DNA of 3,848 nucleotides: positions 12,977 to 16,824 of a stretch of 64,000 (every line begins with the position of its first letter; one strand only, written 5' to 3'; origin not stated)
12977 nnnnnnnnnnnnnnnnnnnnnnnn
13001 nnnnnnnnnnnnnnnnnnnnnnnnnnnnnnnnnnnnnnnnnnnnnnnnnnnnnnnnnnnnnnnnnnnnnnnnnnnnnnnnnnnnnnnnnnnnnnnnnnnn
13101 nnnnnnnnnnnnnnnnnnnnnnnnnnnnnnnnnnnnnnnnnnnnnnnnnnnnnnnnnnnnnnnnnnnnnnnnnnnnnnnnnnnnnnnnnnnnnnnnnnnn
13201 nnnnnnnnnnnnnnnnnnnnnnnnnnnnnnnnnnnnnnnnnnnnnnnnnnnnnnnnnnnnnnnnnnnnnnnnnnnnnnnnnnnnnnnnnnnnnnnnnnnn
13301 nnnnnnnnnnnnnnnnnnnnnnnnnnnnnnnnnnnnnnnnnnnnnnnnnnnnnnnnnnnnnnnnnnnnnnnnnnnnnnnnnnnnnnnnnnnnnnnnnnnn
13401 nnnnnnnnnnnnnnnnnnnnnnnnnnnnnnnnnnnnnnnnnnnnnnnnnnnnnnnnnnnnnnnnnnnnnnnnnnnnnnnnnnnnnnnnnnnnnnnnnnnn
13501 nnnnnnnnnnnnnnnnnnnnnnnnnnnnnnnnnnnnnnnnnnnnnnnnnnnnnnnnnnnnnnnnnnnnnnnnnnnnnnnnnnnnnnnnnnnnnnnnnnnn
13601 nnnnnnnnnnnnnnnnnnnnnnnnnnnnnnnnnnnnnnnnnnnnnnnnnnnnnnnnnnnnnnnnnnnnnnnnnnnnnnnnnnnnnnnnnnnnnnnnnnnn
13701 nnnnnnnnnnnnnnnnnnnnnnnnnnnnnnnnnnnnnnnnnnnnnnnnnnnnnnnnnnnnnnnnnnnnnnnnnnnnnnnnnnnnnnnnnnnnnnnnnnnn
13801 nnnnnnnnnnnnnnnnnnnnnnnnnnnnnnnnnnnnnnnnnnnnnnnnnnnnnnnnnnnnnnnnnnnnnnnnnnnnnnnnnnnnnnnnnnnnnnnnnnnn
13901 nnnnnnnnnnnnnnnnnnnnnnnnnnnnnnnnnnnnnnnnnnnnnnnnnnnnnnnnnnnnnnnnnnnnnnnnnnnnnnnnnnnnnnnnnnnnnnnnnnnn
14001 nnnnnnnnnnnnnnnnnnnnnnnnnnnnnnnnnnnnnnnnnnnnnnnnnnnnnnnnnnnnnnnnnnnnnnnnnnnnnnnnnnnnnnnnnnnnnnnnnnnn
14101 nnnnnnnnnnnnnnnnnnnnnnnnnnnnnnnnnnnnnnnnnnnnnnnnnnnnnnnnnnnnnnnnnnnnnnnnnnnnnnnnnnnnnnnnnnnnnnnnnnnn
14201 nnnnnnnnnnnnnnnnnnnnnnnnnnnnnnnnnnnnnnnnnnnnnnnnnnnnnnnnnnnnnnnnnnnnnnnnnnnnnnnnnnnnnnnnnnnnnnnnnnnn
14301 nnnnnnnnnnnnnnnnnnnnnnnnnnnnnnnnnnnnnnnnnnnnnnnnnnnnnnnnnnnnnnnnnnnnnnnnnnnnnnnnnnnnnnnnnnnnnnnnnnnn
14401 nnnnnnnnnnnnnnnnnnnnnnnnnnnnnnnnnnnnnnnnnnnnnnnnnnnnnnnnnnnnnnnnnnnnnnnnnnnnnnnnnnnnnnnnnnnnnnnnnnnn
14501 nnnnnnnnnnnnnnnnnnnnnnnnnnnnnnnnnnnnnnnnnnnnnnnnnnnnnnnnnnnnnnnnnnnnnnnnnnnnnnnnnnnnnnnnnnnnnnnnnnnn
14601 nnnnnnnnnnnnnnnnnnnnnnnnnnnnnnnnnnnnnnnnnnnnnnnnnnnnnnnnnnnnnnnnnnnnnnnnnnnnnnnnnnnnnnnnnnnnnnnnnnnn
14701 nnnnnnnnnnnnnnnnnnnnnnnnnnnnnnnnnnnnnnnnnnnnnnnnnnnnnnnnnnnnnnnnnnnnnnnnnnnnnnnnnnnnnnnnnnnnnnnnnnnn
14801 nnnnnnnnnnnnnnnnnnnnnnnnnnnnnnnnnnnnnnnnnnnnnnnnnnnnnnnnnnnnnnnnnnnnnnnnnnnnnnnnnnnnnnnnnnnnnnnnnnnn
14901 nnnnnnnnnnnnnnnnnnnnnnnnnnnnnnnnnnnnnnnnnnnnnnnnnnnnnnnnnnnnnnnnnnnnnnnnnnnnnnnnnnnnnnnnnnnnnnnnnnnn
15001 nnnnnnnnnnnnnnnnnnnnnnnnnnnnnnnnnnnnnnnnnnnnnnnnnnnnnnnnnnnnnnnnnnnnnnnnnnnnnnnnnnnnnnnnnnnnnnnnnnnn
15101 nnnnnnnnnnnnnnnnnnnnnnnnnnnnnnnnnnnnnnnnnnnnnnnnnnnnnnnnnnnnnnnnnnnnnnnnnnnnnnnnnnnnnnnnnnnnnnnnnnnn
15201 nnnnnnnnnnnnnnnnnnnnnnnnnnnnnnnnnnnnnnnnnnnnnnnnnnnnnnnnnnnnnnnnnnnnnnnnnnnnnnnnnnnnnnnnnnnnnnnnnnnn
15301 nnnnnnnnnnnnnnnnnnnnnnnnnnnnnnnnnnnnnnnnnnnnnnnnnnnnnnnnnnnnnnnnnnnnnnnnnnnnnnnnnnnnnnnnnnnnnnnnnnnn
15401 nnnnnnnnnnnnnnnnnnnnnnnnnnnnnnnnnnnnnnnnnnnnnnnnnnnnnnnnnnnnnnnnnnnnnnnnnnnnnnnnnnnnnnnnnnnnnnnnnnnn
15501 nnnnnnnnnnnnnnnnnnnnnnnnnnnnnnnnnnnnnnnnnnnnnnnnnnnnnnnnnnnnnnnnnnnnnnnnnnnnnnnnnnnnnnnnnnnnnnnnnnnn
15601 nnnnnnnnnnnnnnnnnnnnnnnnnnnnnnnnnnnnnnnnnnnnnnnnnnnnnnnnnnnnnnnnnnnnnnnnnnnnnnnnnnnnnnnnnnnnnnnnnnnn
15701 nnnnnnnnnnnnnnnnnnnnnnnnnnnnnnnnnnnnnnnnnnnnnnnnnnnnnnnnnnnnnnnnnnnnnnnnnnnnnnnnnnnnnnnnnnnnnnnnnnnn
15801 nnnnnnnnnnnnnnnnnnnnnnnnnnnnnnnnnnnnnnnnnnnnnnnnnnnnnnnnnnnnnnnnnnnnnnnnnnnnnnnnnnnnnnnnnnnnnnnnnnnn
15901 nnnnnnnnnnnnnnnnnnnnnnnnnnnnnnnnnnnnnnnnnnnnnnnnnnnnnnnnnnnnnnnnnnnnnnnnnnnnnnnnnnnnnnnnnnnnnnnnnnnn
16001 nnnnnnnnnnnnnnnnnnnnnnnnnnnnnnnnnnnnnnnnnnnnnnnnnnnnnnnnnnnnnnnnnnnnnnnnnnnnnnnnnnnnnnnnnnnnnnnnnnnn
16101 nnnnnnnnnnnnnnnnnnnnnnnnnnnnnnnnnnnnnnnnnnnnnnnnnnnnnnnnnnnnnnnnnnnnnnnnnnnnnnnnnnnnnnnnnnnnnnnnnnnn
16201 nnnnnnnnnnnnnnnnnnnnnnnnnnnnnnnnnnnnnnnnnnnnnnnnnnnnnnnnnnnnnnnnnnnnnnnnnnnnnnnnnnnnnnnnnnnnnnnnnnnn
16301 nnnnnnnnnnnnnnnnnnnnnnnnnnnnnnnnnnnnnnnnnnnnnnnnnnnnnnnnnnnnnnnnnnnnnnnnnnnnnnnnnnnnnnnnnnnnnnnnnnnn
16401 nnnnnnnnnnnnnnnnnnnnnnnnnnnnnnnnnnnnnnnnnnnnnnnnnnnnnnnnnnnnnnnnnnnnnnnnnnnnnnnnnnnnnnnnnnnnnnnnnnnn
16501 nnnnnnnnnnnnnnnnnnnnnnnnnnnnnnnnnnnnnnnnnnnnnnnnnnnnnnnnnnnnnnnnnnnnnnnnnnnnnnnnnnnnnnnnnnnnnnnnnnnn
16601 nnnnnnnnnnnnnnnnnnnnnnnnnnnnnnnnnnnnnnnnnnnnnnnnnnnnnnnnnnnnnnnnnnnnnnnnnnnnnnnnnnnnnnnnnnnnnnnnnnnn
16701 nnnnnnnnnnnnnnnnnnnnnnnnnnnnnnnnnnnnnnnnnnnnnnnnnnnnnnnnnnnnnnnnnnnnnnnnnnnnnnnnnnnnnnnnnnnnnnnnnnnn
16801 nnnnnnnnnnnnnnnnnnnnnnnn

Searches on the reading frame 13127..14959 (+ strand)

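Call 44: search_protein_families(library=pfam, proteins=[window:13127-14959:+], max_evalue=0.00001)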
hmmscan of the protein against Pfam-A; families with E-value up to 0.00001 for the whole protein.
window:13127-14959:+ (610 aa): 12 families
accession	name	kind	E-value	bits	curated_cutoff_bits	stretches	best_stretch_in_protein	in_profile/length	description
PF07992.20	Pyr_redox_2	-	5.7e-35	121.6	26.1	2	225-521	2-291/291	Pyridine nucleotide-disulphide oxidoreductase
PF10589.14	NADH_4Fe-4S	-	4.6e-23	81.4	23.5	1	40-122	3-85/85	NADH-ubiquinone oxidoreductase-F iron-sulfur binding region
PF14691.11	Fer4_20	-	4.8e-21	75.1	25.8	1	124-210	20-108/113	Dihydroprymidine dehydrogenase domain II, 4Fe-4S cluster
PF13738.12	Pyr_redox_3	-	4.4e-13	49.6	30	1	311-400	127-211/305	Pyridine nucleotide-disulphide oxidoreductase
PF00070.33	Pyr_redox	-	8.3e-13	49.1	22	0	226-288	2-63/82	Pyridine nucleotide-disulphide oxidoreductase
PF13450.12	NAD_binding_8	-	1.9e-09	38.1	21.9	1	228-262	1-35/68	NAD(P)-binding Rossmann-like domain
PF01266.30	DAO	-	2.3e-08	34.4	27.9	1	226-259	2-35/353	FAD dependent oxidoreductase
PF13241.12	NAD_binding_7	-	7.1e-08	33.4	22.1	0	350-389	3-44/104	Putative NAD(P)-binding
PF12831.13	FAD_oxidored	-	7.6e-08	32.5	27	0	226-262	2-38/416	FAD dependent oxidoreductase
PF01262.27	AlaDh_PNT_C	-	3.6e-07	30.3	23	0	356-383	30-56/214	Alanine dehydrogenase/PNT, C-terminal domain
PF01593.30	Amino_oxidase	-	2.4e-06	27.6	19.8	0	234-260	2-28/443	Flavin containing amine oxidoreductase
PF03486.20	HI0933_like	-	2.5e-06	27.6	50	0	225-260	2-37/244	HI0933-like protein Rossmann domain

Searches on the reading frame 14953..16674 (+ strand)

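Call 44: search_protein_families(library=pfam, proteins=[window:14953-16674:+], max_evalue=0.00001)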
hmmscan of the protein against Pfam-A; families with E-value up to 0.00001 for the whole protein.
window:14953-16674:+ (573 aa): 6 families
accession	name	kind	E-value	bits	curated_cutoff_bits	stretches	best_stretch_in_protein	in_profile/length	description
PF02906.19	Fe_hyd_lg_C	-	1.8e-89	300.1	22.1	1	221-508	1-245/245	Iron only hydrogenase large subunit, C-terminal domain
PF13510.11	Fer2_4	-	1.7e-23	82.9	22.8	1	1-76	3-81/82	2Fe-2S iron-sulfur cluster binding domain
PF02256.22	Fe_hyd_SSU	-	1.6e-18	66.9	24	1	521-567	6-52/56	Iron hydrogenase small subunit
PF10588.14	NADH-G_4Fe-4S_3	-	1.2e-13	50.7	27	1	83-119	1-37/40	NADH-ubiquinone oxidoreductase-G iron-sulfur binding region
PF12838.12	Fer4_7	-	7.3e-07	30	27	1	144-202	1-52/52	4Fe-4S dicluster domain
PF22117.2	Fer4_Nqo3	-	1.1e-06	29.1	27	1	141-203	7-66/67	NADH-quinone oxidoreductase subunit 3, ferredoxin-like domain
